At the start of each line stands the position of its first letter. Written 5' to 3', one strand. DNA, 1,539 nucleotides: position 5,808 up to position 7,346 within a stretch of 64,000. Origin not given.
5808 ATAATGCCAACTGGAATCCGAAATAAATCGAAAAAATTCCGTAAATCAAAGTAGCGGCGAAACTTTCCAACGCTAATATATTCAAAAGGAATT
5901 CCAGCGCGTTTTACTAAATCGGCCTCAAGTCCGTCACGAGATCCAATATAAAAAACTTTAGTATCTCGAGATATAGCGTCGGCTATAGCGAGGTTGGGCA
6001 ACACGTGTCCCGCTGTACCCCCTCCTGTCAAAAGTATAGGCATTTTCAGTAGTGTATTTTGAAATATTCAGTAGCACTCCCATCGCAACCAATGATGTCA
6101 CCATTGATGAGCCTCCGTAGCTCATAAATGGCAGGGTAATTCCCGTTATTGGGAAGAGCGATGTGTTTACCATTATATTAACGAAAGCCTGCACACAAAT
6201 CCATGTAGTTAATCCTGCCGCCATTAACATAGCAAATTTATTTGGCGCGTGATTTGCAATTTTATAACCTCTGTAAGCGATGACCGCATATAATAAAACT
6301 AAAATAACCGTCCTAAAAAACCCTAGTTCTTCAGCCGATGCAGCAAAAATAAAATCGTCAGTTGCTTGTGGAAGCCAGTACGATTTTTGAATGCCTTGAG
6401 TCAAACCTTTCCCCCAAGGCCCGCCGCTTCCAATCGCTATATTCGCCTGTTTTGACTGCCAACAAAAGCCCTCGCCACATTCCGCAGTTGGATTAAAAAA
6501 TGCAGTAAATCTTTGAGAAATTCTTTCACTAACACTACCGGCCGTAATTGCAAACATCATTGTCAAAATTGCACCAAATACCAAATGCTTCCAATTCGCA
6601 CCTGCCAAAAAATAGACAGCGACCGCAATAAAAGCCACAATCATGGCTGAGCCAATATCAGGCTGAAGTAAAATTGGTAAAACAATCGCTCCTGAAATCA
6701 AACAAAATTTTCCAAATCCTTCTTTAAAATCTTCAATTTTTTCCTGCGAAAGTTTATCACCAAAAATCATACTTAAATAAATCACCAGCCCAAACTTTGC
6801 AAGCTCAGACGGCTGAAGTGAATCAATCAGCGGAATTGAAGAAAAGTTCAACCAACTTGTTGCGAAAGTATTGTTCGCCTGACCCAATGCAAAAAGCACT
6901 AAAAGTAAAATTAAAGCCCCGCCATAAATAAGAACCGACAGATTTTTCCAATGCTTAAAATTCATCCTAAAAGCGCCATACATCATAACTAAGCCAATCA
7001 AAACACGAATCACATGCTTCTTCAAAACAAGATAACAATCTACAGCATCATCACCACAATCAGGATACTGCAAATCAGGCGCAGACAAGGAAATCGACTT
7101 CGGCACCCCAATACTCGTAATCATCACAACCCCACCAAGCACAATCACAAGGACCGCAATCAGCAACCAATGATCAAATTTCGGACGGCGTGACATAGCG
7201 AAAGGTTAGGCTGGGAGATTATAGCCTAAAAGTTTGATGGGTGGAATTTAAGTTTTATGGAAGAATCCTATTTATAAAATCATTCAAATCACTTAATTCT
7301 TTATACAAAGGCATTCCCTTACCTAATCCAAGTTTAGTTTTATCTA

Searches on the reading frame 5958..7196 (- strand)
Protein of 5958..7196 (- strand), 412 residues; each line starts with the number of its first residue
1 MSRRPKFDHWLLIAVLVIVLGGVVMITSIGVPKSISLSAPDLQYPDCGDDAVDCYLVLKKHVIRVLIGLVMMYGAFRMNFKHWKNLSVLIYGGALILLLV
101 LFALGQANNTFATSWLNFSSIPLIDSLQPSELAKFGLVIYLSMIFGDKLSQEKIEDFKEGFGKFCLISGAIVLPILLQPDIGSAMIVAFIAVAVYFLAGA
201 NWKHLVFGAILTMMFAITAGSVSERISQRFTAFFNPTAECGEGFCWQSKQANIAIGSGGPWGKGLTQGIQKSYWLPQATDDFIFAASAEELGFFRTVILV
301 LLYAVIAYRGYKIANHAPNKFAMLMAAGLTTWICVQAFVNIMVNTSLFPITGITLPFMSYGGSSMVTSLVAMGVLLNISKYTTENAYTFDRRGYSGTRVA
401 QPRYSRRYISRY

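Call 5: search_protein_families(library=pfam, proteins=[window:5958-7196:-], max_evalue=0.1)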
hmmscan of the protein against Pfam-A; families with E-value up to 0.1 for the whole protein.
window:5958-7196:- (412 aa): 2 families
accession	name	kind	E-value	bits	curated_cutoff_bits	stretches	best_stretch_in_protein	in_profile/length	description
PF01098.24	FTSW_RODA_SPOVE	-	3.2e-78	263.7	26.4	1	19-383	12-355/356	Cell cycle protein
PF00420.29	Oxidored_q2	-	0.00065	19.8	26.1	1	54-106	14-67/95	NADH-ubiquinone/plastoquinone oxidoreductase chain 4L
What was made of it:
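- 5958..7196 (-): ftsW (SEDS peptidoglycan polymerase), 412 aa. Pfam FTSW_RODA_SPOVE, E 3e-78 (call 5).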
